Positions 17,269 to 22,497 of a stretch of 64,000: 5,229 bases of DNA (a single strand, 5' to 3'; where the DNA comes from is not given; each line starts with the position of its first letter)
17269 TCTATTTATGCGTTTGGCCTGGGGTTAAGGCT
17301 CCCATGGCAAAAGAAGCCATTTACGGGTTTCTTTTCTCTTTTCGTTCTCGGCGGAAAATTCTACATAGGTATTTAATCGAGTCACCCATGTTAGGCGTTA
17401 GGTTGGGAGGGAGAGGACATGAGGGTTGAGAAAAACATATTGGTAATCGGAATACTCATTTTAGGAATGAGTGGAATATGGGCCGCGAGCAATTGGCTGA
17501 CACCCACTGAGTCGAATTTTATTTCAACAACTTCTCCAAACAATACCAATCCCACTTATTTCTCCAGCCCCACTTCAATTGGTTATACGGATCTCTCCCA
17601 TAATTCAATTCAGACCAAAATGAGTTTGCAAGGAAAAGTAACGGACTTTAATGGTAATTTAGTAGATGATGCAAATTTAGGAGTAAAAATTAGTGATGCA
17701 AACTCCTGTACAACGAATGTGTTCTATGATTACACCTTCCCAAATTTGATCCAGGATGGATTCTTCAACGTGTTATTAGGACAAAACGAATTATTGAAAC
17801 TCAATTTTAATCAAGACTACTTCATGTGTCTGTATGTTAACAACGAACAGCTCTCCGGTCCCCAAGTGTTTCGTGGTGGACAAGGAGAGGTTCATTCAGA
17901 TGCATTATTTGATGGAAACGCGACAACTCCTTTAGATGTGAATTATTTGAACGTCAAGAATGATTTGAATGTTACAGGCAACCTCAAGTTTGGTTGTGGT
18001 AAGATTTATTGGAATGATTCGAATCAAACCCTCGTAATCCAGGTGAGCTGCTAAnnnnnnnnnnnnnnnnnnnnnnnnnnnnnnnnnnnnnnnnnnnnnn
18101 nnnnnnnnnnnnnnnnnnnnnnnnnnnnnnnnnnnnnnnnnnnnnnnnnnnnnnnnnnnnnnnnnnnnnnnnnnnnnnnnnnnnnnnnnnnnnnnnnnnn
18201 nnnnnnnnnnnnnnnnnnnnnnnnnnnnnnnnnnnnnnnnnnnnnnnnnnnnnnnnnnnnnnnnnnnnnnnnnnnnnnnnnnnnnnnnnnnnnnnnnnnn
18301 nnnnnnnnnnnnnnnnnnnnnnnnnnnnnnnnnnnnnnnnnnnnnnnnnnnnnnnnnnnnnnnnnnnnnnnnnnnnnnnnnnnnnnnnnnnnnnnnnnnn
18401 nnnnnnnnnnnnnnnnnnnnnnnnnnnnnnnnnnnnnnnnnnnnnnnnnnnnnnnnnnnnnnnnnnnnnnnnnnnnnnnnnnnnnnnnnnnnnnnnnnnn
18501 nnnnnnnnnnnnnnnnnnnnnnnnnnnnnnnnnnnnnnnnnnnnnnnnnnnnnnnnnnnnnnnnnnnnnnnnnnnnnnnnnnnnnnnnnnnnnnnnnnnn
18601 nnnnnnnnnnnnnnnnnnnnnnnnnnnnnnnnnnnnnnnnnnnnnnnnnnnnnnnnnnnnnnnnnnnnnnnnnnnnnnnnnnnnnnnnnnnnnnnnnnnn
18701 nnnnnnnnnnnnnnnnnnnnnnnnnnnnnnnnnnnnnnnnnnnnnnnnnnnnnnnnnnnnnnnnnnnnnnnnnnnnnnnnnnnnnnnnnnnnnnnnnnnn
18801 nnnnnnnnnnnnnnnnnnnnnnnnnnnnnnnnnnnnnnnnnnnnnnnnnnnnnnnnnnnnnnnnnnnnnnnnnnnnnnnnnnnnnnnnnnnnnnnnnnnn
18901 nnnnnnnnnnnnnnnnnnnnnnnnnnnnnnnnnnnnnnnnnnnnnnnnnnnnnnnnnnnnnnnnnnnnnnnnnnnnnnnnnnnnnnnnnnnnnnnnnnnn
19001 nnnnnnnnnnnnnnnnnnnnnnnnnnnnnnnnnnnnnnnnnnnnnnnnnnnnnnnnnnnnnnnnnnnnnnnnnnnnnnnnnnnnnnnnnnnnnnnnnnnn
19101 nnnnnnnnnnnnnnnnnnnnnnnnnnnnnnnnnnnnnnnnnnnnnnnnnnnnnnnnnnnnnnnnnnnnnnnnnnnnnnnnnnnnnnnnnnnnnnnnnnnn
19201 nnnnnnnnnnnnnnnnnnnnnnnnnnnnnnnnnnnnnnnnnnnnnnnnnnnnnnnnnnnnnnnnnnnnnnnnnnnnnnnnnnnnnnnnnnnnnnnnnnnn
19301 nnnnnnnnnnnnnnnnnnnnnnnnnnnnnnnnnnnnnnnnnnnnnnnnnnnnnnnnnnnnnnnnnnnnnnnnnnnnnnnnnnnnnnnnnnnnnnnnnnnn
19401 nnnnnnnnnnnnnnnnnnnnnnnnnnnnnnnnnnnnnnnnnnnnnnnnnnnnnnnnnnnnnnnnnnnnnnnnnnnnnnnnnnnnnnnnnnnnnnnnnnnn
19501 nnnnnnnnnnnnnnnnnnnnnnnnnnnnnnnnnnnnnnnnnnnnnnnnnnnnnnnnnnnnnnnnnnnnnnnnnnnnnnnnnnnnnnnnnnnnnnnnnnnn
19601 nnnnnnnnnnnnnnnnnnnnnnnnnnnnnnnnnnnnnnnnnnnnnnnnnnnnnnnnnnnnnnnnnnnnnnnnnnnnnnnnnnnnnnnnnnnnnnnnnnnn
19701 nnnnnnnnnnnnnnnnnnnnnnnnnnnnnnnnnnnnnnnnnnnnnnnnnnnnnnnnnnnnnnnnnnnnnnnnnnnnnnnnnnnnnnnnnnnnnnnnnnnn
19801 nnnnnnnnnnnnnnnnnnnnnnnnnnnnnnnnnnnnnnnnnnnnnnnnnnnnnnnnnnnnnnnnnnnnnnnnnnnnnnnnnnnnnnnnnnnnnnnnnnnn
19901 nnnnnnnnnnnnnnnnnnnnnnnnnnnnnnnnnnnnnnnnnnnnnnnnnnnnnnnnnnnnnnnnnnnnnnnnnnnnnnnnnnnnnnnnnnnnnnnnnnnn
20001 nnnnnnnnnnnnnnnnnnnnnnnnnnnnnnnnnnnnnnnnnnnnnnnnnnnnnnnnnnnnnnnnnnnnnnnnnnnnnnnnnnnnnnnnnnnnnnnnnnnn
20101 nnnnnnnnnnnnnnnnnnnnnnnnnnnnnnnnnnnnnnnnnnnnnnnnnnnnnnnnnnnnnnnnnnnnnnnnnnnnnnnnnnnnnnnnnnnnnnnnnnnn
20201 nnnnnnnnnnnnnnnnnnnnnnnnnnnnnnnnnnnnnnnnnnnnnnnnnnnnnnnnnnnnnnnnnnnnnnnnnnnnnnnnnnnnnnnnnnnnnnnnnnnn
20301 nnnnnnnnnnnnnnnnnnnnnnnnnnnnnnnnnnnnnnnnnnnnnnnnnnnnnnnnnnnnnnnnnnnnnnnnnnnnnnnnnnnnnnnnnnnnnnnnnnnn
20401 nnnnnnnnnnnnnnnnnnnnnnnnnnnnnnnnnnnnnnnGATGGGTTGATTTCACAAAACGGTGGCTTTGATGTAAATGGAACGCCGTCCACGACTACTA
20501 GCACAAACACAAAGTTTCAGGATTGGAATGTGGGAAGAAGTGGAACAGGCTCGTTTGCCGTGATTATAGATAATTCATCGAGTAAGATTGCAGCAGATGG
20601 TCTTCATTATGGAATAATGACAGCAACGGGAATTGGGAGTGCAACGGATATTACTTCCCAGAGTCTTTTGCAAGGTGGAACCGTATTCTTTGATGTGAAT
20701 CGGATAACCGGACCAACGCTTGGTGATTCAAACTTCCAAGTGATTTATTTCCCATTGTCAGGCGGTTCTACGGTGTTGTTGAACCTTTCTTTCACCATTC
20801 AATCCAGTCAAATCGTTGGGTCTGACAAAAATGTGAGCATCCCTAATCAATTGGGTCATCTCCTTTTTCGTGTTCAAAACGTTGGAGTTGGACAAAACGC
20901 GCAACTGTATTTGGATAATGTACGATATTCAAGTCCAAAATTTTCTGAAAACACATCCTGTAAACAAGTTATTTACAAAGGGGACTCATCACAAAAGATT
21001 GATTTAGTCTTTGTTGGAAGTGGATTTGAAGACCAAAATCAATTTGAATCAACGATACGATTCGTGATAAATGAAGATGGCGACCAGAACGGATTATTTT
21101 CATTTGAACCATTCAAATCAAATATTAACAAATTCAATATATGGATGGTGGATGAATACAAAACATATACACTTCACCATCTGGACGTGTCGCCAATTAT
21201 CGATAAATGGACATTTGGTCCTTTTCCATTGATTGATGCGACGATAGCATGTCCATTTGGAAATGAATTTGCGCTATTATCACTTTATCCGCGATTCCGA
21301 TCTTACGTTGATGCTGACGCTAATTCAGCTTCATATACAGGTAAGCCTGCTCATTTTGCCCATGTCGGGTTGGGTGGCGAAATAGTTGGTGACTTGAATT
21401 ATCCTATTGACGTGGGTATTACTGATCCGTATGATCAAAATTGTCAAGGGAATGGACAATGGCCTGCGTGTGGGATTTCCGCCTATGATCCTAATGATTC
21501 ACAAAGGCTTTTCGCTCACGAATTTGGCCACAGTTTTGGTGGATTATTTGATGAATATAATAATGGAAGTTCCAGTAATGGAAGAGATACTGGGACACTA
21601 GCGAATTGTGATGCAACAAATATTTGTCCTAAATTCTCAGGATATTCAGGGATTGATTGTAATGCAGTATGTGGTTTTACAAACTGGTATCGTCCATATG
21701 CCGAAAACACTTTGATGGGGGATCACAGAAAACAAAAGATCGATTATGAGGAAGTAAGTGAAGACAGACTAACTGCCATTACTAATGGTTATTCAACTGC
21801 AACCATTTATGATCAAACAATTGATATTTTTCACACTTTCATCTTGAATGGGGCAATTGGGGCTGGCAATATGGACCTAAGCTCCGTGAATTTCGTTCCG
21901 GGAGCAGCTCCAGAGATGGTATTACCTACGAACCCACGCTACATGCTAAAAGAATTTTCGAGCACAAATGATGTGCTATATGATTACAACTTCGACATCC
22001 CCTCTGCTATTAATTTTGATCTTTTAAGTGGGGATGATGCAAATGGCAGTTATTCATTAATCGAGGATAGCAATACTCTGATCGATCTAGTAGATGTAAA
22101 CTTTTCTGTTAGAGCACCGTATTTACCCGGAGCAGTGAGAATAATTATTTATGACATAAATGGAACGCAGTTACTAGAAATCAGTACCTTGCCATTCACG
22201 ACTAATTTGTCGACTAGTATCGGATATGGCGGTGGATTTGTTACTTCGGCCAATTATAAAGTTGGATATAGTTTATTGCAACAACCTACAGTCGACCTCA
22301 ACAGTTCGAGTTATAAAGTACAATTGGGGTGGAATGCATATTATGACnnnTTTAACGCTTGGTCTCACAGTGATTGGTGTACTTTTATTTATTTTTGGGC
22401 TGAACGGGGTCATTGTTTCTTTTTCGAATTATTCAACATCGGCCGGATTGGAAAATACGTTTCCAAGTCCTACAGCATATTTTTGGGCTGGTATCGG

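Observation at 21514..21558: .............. zinc-binding signature in the 921-aa secreted protein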

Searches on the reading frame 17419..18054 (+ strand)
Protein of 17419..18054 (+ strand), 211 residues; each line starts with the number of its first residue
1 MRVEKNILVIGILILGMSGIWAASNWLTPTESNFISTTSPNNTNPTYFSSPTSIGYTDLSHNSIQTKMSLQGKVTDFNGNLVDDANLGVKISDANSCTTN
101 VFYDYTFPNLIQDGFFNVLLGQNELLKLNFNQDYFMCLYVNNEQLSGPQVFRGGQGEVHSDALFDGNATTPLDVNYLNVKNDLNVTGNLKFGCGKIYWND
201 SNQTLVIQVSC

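Call 10: search_protein_families(library=pfam, proteins=[window:17419-18054:+], max_evalue=0.01)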
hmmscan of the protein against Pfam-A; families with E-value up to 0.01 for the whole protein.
window:17419-18054:+ (211 aa): 0 families

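Call 73: search_solved_structures(query=window:17419-18054:+, max_evalue=1)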
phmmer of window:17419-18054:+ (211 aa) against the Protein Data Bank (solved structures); distinct sequences matched with E-value up to 1: 5.
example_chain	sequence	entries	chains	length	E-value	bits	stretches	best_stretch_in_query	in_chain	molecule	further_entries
2xsr_A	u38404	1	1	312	0.23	14.1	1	43-105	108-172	CATECHOL 1,2 DIOXYGENASE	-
2xsu_A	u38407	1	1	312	0.23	14.1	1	43-105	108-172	CATECHOL 1,2 DIOXYGENASE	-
2xsv_A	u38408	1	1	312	0.23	14.1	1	43-105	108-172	CATECHOL 1,2 DIOXYGENASE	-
6h2l_A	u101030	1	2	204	0.67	12.6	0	10-53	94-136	Putative fimbrial adhesin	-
7mzp_A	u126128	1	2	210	0.78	12.4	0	10-53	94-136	F17-like fimbril adhesin subunit UclD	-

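Call 74: search_protein_families(library=phrogs, proteins=[window:17419-18054:+], max_evalue=0.01)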
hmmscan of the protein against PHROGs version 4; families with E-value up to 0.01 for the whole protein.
window:17419-18054:+ (211 aa): 0 families

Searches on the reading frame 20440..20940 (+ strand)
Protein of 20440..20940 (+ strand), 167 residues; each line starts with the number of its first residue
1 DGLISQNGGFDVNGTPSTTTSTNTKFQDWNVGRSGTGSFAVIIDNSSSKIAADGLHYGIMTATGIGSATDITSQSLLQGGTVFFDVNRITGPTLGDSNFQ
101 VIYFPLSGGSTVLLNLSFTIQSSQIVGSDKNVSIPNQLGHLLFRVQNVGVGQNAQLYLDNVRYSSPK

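Call 51: find_homologous_proteins(query=A4, max_evalue=0.001)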
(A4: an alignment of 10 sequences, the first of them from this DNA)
Query A4 (10 sequences) (167 aa, profile of the alignment): 1 proteins with E <= 0.001 among 1420 candidates.
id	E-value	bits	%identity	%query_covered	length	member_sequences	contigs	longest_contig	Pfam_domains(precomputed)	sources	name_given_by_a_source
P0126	1.4e-13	69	30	46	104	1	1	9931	-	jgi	jgi:hypothetical protein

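Call 58: predict_structure(alignment_id=A4)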
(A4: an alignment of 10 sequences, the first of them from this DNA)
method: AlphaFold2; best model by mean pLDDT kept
length: 167 residues; sequences in the alignment: 10
mean_pLDDT: 76.6   pTM: 0.78
mean pLDDT of the five models: 76.6, 76.3, 75.5, 74.9, 74.1
residues with pLDDT >= 90: 55; 70-90: 64; 50-70: 22; < 50: 26
segments of 3 or more residues with pLDDT < 50: 1-8, 11-28
pLDDT, mean of each block of 10 residues (from residue 1): 44 39 43 81 71 73 91 90 87 85 97 90 63 95 91 85 77
secondary structure, 60 per line:
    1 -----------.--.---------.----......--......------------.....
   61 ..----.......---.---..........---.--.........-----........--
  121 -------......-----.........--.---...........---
elements in order: E30-35 E38-43 E56-62 E67-73 E81-90 E97-105 E111-118 E128-133 E139-147 E154-164

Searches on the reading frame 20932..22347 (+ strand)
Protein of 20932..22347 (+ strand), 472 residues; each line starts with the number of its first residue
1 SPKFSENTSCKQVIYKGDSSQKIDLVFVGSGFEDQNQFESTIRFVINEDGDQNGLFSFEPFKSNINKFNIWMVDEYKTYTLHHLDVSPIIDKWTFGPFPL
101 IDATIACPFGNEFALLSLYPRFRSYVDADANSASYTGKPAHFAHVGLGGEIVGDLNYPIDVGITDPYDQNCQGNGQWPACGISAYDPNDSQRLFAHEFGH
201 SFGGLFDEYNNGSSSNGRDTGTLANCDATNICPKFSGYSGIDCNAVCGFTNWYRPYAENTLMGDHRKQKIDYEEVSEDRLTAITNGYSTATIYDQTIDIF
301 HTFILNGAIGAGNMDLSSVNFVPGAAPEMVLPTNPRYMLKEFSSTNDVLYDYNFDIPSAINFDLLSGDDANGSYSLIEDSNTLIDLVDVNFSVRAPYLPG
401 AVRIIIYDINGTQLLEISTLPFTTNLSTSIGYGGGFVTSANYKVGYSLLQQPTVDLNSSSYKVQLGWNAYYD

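Call 40: predict_structure(alignment_id=A3)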
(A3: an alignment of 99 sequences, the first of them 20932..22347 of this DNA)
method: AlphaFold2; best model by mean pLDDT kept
length: 472 residues; sequences in the alignment: 99
mean_pLDDT: 81.7   pTM: 0.66
mean pLDDT of the five models: 81.7, 81.5, 80.5, 80.5, 79.4
residues with pLDDT >= 90: 266; 70-90: 96; 50-70: 43; < 50: 67
segments of 3 or more residues with pLDDT < 50: 1-3, 130-138, 292-299, 425-439, 441-472
pLDDT, mean of each block of 10 residues (from residue 1): 66 93 96 97 96 97 97 94 78 89 88 95 80 45 94 94 89 78 95 97 93 81 88 93 94 93 92 96 85 45 92 93 68 90 92 89 66 61 82 89 96 95 54 42 39 42 38 31
secondary structure, 60 per line:
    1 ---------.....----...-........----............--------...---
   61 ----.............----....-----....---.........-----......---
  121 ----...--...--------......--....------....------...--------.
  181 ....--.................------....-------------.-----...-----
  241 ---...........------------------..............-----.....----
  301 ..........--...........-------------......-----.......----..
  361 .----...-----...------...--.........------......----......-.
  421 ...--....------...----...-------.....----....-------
elements in order: E10-14 E23-30 H35-46 E68-77 E82-85 E91-94 H98-106 E112-117 E125-127 E141-146 H149-152 E159-162 E180-184 H187-203 E210-213 E244-254 H273-286 H292-296 E301-310 E313-323 E337-342 E348-354 E359-361 E366-368 E374-376 E383-385 E388-396 E403-408 E413-418 H420-423 E426-429 E436-438 E443-445 E453-457 E462-465

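Call 68: fold_search(model_id=the predicted structure, library=pdb)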
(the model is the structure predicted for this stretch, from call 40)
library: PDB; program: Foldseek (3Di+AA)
matches with E <= 10: 499; with E <= 0.001: 16
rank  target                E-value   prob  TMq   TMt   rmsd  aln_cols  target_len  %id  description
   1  9qdi_C                3.5e-11  1.00  0.38  0.43   5.3       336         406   17  Crystal structure of BF3526 peptidase from Bacteroides fragilis in complex with a peptide (released 2025-07-16)
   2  9qdi_A                4.5e-11  1.00  0.37  0.43   4.8       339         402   16  Crystal structure of BF3526 peptidase from Bacteroides fragilis in complex with a peptide (released 2025-07-16)
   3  9qdi_D                4.8e-11  1.00  0.38  0.44   5.5       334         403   16  Crystal structure of BF3526 peptidase from Bacteroides fragilis in complex with a peptide (released 2025-07-16)
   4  4df9_C                6.4e-11  1.00  0.39  0.45   5.7       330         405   17  Crystal structure of a putative peptidase (BF3526) from Bacteroides fragilis NCTC 9343 at 2.17 A resolution (released 2012-02-15)
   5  9i4z                  6.8e-11  1.00  0.38  0.33  26.3       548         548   11  Crystal structure of Thomasclavelia ramosa IgA peptidase (IgAse) active site mutant (E330-N876) (released 2025-06-25)
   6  4df9_E                8.7e-11  1.00  0.39  0.45   4.7       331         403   17  Crystal structure of a putative peptidase (BF3526) from Bacteroides fragilis NCTC 9343 at 2.17 A resolution (released 2012-02-15)
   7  9qdi_G                1.0e-10  1.00  0.40  0.46   4.2       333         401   17  Crystal structure of BF3526 peptidase from Bacteroides fragilis in complex with a peptide (released 2025-07-16)
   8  9ekk_A                1.2e-10  1.00  0.38  0.33  26.7       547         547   12  Thomasclavelia ramosa Immunoglobulin A Protease Middle (Protease) Domain with C-terminal Domain #1 (Crystallized as Pu (released 2025-09-03)
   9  4df9_F                1.5e-10  1.00  0.40  0.46   4.4       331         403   17  Crystal structure of a putative peptidase (BF3526) from Bacteroides fragilis NCTC 9343 at 2.17 A resolution (released 2012-02-15)
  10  4df9_A                1.6e-10  1.00  0.39  0.46   4.5       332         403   16  Crystal structure of a putative peptidase (BF3526) from Bacteroides fragilis NCTC 9343 at 2.17 A resolution (released 2012-02-15)
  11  9qdh                  1.8e-10  1.00  0.36  0.31  26.7       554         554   12  Crystal structure of IgA protease (323-878) from Thomasclavelia ramosa (released 2025-07-16)
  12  4df9_D                1.9e-10  1.00  0.38  0.44   4.7       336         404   16  Crystal structure of a putative peptidase (BF3526) from Bacteroides fragilis NCTC 9343 at 2.17 A resolution (released 2012-02-15)
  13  9qdi_B                2.3e-10  1.00  0.39  0.45   4.4       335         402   16  Crystal structure of BF3526 peptidase from Bacteroides fragilis in complex with a peptide (released 2025-07-16)
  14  9qdi_E                2.7e-10  1.00  0.39  0.45   4.6       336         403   17  Crystal structure of BF3526 peptidase from Bacteroides fragilis in complex with a peptide (released 2025-07-16)
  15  3p1v_B                3.9e-10  1.00  0.37  0.42   6.0       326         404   15  Crystal structure of a metallo-endopeptidases (BACOVA_00663) from Bacteroides ovatus at 1.93 A resolution (released 2010-10-27)
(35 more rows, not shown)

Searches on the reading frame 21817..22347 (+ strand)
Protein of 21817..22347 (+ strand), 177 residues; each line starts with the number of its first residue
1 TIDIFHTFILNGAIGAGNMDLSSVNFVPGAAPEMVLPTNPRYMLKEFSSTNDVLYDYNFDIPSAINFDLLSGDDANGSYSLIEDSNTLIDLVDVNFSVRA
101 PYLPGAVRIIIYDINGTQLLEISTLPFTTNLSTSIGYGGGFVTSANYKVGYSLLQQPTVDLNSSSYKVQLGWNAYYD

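Call 69: search_protein_families(library=pfam, proteins=[window:21817-22347:+], max_evalue=10)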
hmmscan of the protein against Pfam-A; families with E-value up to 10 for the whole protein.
window:21817-22347:+ (177 aa): 0 families
